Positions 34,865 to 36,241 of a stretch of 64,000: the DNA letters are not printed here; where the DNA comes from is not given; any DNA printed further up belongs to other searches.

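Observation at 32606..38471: AT-rich deoxynucleotide-metabolism island with DRT(Rcl)-like::RHH fusion, small paralog pair and ATPase::wHTH regulator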

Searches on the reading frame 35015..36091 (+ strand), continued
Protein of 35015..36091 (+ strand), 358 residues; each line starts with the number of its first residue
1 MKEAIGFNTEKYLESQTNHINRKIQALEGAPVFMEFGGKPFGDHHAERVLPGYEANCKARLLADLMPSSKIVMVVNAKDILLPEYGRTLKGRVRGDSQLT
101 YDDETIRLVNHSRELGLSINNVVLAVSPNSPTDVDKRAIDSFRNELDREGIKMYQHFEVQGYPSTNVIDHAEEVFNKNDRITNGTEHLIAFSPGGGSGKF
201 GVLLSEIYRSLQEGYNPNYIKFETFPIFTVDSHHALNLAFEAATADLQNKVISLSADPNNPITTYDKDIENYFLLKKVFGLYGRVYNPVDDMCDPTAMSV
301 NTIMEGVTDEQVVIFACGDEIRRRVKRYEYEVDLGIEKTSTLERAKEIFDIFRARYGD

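Call 35: find_encoding_contigs(protein=P0018, flank=7000, max_places=1)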
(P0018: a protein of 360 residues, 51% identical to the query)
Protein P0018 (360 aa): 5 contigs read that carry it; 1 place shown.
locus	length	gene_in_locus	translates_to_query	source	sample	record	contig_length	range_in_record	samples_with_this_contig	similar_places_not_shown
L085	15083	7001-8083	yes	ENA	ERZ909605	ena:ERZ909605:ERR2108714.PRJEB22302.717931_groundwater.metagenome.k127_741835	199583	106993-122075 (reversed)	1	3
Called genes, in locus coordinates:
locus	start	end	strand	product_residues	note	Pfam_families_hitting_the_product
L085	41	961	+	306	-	-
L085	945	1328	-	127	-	-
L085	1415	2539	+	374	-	-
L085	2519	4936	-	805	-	PF00122:E1-E2_ATPase, PF00702:Hydrolase, PF13246:Cation_ATPase, PF00689:Cation_ATPase_C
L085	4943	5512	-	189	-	PF09335:VTT_dom (weak)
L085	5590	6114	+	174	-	PF01812:5-FTHF_cyc-lig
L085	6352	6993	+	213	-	PF02223:Thymidylate_kin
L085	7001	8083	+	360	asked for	PF08903:DUF1846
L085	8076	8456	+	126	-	-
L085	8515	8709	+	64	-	PF01812:5-FTHF_cyc-lig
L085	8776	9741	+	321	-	PF00303:Thymidylat_synt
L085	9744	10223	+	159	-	PF00186:DHFR_1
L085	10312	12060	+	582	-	-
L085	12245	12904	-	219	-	PF01797:Y1_Tnp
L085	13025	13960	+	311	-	PF08240:ADH_N, PF00107:ADH_zinc_N, PF13602:ADH_zinc_N_2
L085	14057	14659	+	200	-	-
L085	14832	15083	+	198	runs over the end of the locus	PF13529:Peptidase_C39_2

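Call 36: find_encoding_contigs(protein=P0037, flank=7000, max_places=1)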
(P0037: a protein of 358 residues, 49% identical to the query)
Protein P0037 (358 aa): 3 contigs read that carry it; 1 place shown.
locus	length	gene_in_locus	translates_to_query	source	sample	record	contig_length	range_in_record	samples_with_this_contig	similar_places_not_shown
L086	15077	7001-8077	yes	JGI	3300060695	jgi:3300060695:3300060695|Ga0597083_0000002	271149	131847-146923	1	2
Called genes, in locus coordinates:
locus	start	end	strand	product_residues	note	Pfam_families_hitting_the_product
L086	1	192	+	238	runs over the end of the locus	PF00535:Glycos_transf_2, PF10111:Glyco_tranf_2_2, PF13641:Glyco_tranf_2_3, PF13632:Glyco_trans_2_3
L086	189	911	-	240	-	PF00535:Glycos_transf_2, PF10111:Glyco_tranf_2_2 (faint)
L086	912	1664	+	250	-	PF14360:PAP2_C (weak)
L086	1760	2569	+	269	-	PF04402:SIMPL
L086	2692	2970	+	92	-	PF00584:SecE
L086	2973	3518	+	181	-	PF02357:NusG, PF00467:KOW (weak)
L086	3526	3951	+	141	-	PF03946:Ribosomal_L11_N, PF00298:Ribosomal_L11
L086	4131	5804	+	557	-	PF03485:Arg_tRNA_synt_N, PF00750:tRNA-synt_1d, PF05746:DALR_1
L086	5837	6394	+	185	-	PF01966:HD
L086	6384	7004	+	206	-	PF02223:Thymidylate_kin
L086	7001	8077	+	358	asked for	PF08903:DUF1846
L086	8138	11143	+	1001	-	PF00133:tRNA-synt_1, PF09334:tRNA-synt_1g, PF08264:Anticodon_1, PF19302:DUF5915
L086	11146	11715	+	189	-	PF11967:RecO_N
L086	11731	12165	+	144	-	PF00583:Acetyltransf_1, PF13673:Acetyltransf_10, PF13527:Acetyltransf_9 (faint), PF13508:Acetyltransf_7, PF08445:FR47 (weak)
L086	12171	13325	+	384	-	PF24948:Citrate_synth_N, PF16114:Citrate_bind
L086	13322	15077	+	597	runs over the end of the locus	PF00549:Ligase_CoA, PF13607:Succ_CoA_lig (faint), PF00285:Citrate_synt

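Call 37: find_encoding_contigs(protein=P0074, flank=7000, max_places=1)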
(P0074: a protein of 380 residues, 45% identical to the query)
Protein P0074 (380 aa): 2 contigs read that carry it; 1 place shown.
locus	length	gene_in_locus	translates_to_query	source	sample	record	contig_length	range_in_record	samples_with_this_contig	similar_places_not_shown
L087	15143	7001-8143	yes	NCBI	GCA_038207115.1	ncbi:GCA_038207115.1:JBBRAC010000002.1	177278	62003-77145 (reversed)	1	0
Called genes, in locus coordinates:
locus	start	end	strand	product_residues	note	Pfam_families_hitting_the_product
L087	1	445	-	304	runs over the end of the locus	PF05257:CHAP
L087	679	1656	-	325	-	-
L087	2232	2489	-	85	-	PF15738:YafQ_toxin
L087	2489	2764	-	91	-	PF04221:RelB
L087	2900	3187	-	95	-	-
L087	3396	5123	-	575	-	PF21269:TreT_GT1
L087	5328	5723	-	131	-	PF08818:DUF1801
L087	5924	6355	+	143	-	PF00293:NUDIX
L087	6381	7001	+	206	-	PF02223:Thymidylate_kin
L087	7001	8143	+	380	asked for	PF08903:DUF1846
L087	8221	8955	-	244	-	PF03358:FMN_red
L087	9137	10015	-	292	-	PF07690:MFS_1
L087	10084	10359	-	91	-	PF07690:MFS_1 (weak)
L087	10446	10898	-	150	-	PF13023:HD_3 (weak)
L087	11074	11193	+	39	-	-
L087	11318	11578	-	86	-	PF06769:YoeB_toxin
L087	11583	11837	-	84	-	PF02604:PhdYeFM_antitox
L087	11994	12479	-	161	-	PF00293:NUDIX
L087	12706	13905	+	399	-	-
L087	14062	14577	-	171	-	PF06414:Zeta_toxin (faint)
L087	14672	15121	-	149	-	PF00293:NUDIX, PF14815:NUDIX_4 (faint)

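Call 61: search_protein_families(library=pfam, alignment_id=A6, max_evalue=0.001)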
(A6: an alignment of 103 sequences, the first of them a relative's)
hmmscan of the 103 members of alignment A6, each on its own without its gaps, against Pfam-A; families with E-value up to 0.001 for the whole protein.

A. member 1, L005:4887-6269:+ (461 aa): 5 families
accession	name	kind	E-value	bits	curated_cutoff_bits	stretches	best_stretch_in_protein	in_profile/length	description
PF00583.31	Acetyltransf_1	-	7.5e-18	65.3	20.7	1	77-161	31-116/116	Acetyltransferase (GNAT) family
PF13508.13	Acetyltransf_7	-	6e-15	55.8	27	1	78-162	2-83/84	Acetyltransferase (GNAT) domain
PF13673.13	Acetyltransf_10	-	1.1e-11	45.2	23.6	1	76-165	28-111/128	Acetyltransferase (GNAT) domain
PF04266.20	ASCH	-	2.4e-10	41.5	21.2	1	358-459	2-100/103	ASCH domain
PF13420.13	Acetyltransf_4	-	5.9e-08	33.3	24.3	1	76-172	46-145/155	Acetyltransferase (GNAT) domain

B. families by the number of members that match (of 103 scanned): 138 families (the first 25 are shown)
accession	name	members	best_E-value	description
PF00293.34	NUDIX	7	5.8e-20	NUDIX domain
PF12643.12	MazG-like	5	3.2e-19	MazG-like family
PF01966.28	HD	5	6.2e-14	HD domain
PF03819.22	MazG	5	6.5e-06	MazG nucleotide pyrophosphohydrolase domain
PF14815.12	NUDIX_4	4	4.8e-08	NUDIX domain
PF02547.20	Queuosine_synth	3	2.2e-128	Queuosine biosynthesis protein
PF06418.20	CTP_synth_N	3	1.5e-103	CTP synthase N-terminus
PF00117.34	GATase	3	3.4e-35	Glutamine amidotransferase class-I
PF01741.23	MscL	3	1.6e-23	Large-conductance mechanosensitive channel, MscL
PF13649.12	Methyltransf_25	3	1.8e-19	Methyltransferase domain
PF00583.31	Acetyltransf_1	3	7.5e-18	Acetyltransferase (GNAT) family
PF13847.12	Methyltransf_31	3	4.9e-17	Methyltransferase domain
PF08241.18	Methyltransf_11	3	6e-17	Methyltransferase domain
PF13508.13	Acetyltransf_7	3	6e-15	Acetyltransferase (GNAT) domain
PF04266.20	ASCH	3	2.9e-14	ASCH domain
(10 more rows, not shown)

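Call 80: search_protein_families(library=pfam, proteins=[L076:7069-7740:+, L076:9012-9482:-, L076:9615-10292:+, L076:6521-7018:-, L017:6532-7170:+, L017:6995-7615:+, L017:9025-10062:-, L017:10344-10781:+], max_evalue=0.01)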
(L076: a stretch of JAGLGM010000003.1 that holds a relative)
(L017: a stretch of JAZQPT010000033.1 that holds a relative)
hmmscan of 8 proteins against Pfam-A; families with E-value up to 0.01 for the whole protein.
L076:7069-7740:+ (223 aa): 4 families
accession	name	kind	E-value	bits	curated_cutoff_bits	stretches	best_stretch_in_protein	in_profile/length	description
PF01902.24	Diphthami_syn_2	-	4e-68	229.7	23.2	1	1-220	1-214/219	Diphthamide synthase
PF24167.1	DUF7411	-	1.3e-05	25.3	28.7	1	1-40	1-39/194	Family of unknown function (DUF7411)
PF03054.22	tRNA_Me_trans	-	0.00043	20.4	20.6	1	2-66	2-71/202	tRNA methyl transferase HUP domain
PF06508.19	QueC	-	0.0012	18.8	22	1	3-64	2-64/210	Queuosine biosynthesis protein QueC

L076:9012-9482:- (156 aa): 0 families

L076:9615-10292:+ (225 aa): 0 families

L076:6521-7018:- (165 aa): 1 family
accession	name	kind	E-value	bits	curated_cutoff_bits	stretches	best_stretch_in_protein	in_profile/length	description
PF02397.22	Bac_transf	-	3e-30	105.5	27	1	2-158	34-178/179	Bacterial sugar transferase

L017:6532-7170:+ (212 aa): 1 family
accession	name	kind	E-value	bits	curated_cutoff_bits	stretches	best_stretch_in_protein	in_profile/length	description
PF01467.32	CTP_transf_like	-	5.2e-08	33.6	21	1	26-205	2-132/133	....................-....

L017:6995-7615:+ (206 aa): 1 family
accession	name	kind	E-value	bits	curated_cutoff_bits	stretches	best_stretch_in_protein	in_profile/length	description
PF01230.28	HIT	-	0.0012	19.9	21.5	1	126-184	28-94/98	HIT domain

L017:9025-10062:- (345 aa): 1 family
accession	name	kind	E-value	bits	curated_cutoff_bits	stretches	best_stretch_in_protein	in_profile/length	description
PF08903.17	DUF1846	-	8.4e-55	186.3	27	1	10-325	6-328/333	Domain of unknown function DUF1846, N-terminal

L017:10344-10781:+ (145 aa): 0 families

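Call 82: search_protein_families(library=pfam, proteins=[L010:5672-7351:+, L012:5699-7375:+, L014:4772-6457:+, L010:9044-9361:-, L016:9047-9376:-, L019:9062-9394:-, L020:9069-9410:-, L012:9057-9398:-, L014:8155-8478:-, L085:8076-8456:+], max_evalue=0.001)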
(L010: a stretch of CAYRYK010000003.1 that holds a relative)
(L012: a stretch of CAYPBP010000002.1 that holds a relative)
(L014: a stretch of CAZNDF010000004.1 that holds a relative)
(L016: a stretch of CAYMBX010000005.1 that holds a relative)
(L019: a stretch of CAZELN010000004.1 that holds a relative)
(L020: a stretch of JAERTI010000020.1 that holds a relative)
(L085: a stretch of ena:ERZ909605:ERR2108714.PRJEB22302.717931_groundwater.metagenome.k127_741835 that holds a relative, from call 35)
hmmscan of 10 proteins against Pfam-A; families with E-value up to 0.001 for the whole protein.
L010:5672-7351:+ (560 aa): 3 families
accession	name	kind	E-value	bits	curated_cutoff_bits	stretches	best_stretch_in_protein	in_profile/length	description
PF06418.20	CTP_synth_N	-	1.5e-103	346.2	26.1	1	2-265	1-265/265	CTP synthase N-terminus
PF00117.34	GATase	-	3.4e-35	121.9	22.8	1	307-553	2-189/190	Glutamine amidotransferase class-I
PF07722.19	Peptidase_C26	-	2.8e-07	31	20.5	1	478-536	158-219/219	Peptidase C26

L012:5699-7375:+ (559 aa): 3 families
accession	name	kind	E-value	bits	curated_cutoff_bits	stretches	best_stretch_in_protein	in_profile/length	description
PF06418.20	CTP_synth_N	-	3.6e-102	341.7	26.1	1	2-265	1-265/265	CTP synthase N-terminus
PF00117.34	GATase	-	1.1e-33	117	22.8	1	307-555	2-189/190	Glutamine amidotransferase class-I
PF07722.19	Peptidase_C26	-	9e-07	29.3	20.5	1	505-538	186-219/219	Peptidase C26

L014:4772-6457:+ (562 aa): 3 families
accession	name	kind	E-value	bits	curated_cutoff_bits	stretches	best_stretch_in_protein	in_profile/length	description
PF06418.20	CTP_synth_N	-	3.7e-101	338.4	26.1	1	2-265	1-265/265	CTP synthase N-terminus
PF00117.34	GATase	-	5.6e-35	121.2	22.8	1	307-555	2-189/190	Glutamine amidotransferase class-I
PF07722.19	Peptidase_C26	-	5.8e-08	33.2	20.5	1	480-538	158-219/219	Peptidase C26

L010:9044-9361:- (105 aa): 1 family
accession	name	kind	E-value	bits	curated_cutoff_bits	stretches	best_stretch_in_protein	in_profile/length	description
PF01741.23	MscL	-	1.6e-23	83.8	27.4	1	5-101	2-97/123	Large-conductance mechanosensitive channel, MscL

L016:9047-9376:- (109 aa): 3 families
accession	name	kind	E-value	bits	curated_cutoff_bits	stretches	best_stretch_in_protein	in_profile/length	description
PF12643.12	MazG-like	-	3.8e-06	27.5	27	1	36-103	18-70/85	MazG-like family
PF03819.22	MazG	-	3.7e-05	24.3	22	1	26-85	3-52/74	MazG nucleotide pyrophosphohydrolase domain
PF01503.22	PRA-PH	-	8.6e-05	23.3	21.3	1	5-92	4-79/86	Phosphoribosyl-ATP pyrophosphohydrolase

L019:9062-9394:- (110 aa): 3 families
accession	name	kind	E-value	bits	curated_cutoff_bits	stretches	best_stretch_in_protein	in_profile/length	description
PF12643.12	MazG-like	-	3.9e-06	27.5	27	1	56-108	28-75/85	MazG-like family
PF01503.22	PRA-PH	-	1.7e-05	25.6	21.3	1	23-94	24-81/86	Phosphoribosyl-ATP pyrophosphohydrolase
PF03819.22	MazG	-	2.1e-05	25.1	22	1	29-94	6-61/74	MazG nucleotide pyrophosphohydrolase domain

L020:9069-9410:- (113 aa): 2 families
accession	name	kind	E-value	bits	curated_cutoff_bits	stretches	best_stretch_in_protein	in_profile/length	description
PF12643.12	MazG-like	-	7.4e-06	26.6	27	1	41-112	19-75/85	MazG-like family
PF03819.22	MazG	-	1e-05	26.1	22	1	33-87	6-46/74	MazG nucleotide pyrophosphohydrolase domain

L012:9057-9398:- (113 aa): 1 family
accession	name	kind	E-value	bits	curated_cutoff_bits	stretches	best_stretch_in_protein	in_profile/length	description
PF01741.23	MscL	-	1.2e-18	68.1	27.4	1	15-105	2-96/123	Large-conductance mechanosensitive channel, MscL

L014:8155-8478:- (107 aa): 1 family
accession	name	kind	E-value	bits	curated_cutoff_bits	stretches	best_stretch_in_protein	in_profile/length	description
PF01741.23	MscL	-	2.2e-23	83.4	27.4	1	5-100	2-97/123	Large-conductance mechanosensitive channel, MscL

L085:8076-8456:+ (126 aa): 0 families

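Call 84: find_related_loci(query=A1, collection=viral_contigs, flank=6000)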
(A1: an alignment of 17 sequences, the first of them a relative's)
Query A1 (358 aa) in viral_contigs; peptide patterns used: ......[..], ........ (x = any residue, [..] = any of these).
78 stretches matched a pattern; 20 encode a relative of the query (tblastn E <= 1e-3); 20 distinct loci.
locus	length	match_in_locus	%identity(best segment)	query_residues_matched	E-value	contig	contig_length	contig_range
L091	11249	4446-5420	36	5-348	1e-59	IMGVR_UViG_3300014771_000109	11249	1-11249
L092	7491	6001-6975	36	5-348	8e-60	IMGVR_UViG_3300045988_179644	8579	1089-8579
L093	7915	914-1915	35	1-350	4e-59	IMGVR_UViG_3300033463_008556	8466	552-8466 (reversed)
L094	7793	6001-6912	36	5-324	1e-58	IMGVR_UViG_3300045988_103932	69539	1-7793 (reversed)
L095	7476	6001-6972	35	5-344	7e-58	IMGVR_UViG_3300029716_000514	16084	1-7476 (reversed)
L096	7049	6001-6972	35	5-344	6e-58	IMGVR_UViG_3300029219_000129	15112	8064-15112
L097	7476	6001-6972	35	5-344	6e-58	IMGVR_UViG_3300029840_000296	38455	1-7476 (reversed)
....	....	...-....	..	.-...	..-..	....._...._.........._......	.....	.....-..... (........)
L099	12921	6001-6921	36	2-324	1e-56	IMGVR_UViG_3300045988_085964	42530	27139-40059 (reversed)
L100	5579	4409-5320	36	5-324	2e-56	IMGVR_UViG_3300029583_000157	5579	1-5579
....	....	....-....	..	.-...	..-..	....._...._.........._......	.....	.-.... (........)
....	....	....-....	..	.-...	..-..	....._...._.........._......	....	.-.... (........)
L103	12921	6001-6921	37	2-324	8e-55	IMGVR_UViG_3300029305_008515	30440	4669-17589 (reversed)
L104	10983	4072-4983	33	5-324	1e-52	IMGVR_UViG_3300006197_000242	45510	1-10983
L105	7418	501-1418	34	3-324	1e-48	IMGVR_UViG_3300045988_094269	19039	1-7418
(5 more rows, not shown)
